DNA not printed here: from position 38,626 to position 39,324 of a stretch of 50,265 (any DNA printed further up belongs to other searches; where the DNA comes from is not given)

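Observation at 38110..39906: Secreted transglutaminase/PNGase-like Cys-His core fused to helical repeats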

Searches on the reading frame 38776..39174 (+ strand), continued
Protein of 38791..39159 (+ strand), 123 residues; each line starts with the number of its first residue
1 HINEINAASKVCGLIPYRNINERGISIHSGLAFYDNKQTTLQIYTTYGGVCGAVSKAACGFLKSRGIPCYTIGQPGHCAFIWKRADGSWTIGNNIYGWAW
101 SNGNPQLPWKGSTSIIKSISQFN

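Call 82: find_encoding_contigs(protein=P0227, flank=8000, max_places=2)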
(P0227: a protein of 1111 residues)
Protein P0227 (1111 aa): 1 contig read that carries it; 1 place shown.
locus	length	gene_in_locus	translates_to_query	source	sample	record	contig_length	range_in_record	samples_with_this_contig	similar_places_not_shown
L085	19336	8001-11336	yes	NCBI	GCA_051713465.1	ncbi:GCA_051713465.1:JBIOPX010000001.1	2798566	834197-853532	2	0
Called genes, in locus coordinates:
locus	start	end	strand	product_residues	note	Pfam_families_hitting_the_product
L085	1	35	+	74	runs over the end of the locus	-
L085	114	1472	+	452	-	PF02378:PTS_EIIC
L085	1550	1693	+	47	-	PF01301:Glyco_hydro_35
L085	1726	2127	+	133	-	PF01301:Glyco_hydro_35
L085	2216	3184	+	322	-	PF01301:Glyco_hydro_35, PF21317:BetaGal_ABD_1, PF21467:BetaGal_gal-bd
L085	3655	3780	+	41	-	-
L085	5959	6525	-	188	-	PF08428:Rib, PF00746:Gram_pos_anchor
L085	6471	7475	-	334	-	-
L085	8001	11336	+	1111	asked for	PF10150:RNase_E_G (faint), PF18449:Endotoxin_C2 (faint), PF03272:Mucin_bdg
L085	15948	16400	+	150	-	PF07751:Abi_2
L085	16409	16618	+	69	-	PF07751:Abi_2 (weak)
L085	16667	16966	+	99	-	-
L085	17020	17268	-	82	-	-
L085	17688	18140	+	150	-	PF06146:PsiE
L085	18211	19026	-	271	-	PF00149:Metallophos, PF12850:Metallophos_2 (faint)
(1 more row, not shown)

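Call 83: find_encoding_contigs(protein=P0245, flank=8000, max_places=2)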
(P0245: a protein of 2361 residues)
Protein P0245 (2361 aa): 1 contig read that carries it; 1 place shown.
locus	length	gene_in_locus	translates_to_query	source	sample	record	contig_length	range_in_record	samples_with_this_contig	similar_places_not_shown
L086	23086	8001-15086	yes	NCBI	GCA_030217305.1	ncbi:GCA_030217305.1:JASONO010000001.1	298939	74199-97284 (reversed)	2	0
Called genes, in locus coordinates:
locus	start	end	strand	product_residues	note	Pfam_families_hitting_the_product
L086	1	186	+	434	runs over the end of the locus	PF00344:SecY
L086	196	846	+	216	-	PF00406:ADK, PF13207:AAA_17, PF13238:AAA_18, PF13671:AAA_33 (weak), PF05191:ADK_lid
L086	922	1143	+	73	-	PF01176:eIF-1a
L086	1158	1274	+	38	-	PF00444:Ribosomal_L36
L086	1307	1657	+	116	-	PF00416:Ribosomal_S13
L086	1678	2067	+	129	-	PF00411:Ribosomal_S11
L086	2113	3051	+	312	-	PF01193:RNA_pol_L, PF01000:RNA_pol_A_bac, PF03118:RNA_pol_A_CTD, PF26169:HHH_XRCC3_RpoA (faint)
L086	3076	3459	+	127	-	PF01196:Ribosomal_L17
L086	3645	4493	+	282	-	PF00005:ABC_tran, PF02463:SMC_N, PF13175:AAA_15 (faint), PF13304:AAA_21 (faint), PF27471:EcfA1_C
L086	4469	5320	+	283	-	PF02463:SMC_N (weak), PF00005:ABC_tran, PF13304:AAA_21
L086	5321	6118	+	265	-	PF02361:CbiQ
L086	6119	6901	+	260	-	PF01416:PseudoU_synth_1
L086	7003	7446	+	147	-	PF00572:Ribosomal_L13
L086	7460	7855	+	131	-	PF00380:Ribosomal_S9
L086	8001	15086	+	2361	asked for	PF08305:NPCBM, PF00754:F5_F8_type_C, PF22633:F5_F8_type_C_2 (weak)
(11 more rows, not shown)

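Call 84: find_encoding_contigs(protein=P0216, flank=8000, max_places=2)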
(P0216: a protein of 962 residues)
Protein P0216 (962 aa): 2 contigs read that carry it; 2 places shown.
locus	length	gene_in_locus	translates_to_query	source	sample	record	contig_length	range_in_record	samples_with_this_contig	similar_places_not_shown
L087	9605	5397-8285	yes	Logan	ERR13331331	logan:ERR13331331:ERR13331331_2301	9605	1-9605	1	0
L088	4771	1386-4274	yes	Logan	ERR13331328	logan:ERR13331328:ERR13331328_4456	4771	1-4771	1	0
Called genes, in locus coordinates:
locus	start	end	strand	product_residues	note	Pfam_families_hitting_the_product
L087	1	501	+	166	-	?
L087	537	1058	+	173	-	PF07355:GRDB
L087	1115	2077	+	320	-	PF01112:Asparaginase_2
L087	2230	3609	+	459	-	PF01546:Peptidase_M20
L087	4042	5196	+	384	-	PF00390:malic, PF03949:Malic_M, PF01262:AlaDh_PNT_C (weak), PF01488:Shikimate_DH (weak)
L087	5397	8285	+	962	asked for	PF01473:Choline_bind_1 (faint), PF00754:F5_F8_type_C, PF22633:F5_F8_type_C_2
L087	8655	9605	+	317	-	?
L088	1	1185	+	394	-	?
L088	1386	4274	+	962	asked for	PF01473:Choline_bind_1 (faint), PF00754:F5_F8_type_C, PF22633:F5_F8_type_C_2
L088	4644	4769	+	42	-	?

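Call 95: search_protein_families(library=pfam, alignment_id=A6, max_evalue=0.0001)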
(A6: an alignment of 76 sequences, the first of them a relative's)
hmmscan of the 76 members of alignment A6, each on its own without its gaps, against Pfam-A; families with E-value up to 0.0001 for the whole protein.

A. member 1, P0122 (566 aa): 0 families

B. families by the number of members that match (of 76 scanned): 12 families
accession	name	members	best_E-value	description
PF22633.2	F5_F8_type_C_2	15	2.1e-12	NedA-like, galactose-binding domain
PF00754.31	F5_F8_type_C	13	8e-26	F5/8 type C domain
PF03272.18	Mucin_bdg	4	7.1e-23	Putative mucin or carbohydrate-binding module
PF17936.7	Big_6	2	1.7e-08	Bacterial Ig domain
PF08305.17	NPCBM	1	1.1e-25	NPCBM/NEW2 domain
PF14200.12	RicinB_lectin_2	1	1.8e-19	Ricin-type beta-trefoil lectin domain-like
PF00622.36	SPRY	1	2e-14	SPRY domain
PF00652.28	Ricin_B_lectin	1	9.2e-11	Ricin-type beta-trefoil lectin domain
PF24208.1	Beta-tre_PLH30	1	1.1e-05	Endo-acting ulvan lyase beta-trefoil domain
PF13620.12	CarboxypepD_reg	1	3.2e-05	Carboxypeptidase regulatory-like domain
PF02298.23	Cu_bind_like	1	5.7e-05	Plastocyanin-like domain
PF13285.11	DUF4073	1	6.4e-05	Domain of unknown function (DUF4073)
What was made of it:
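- The second sample of 76 is less biased and shows about 20-25% with such modules (call 95).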
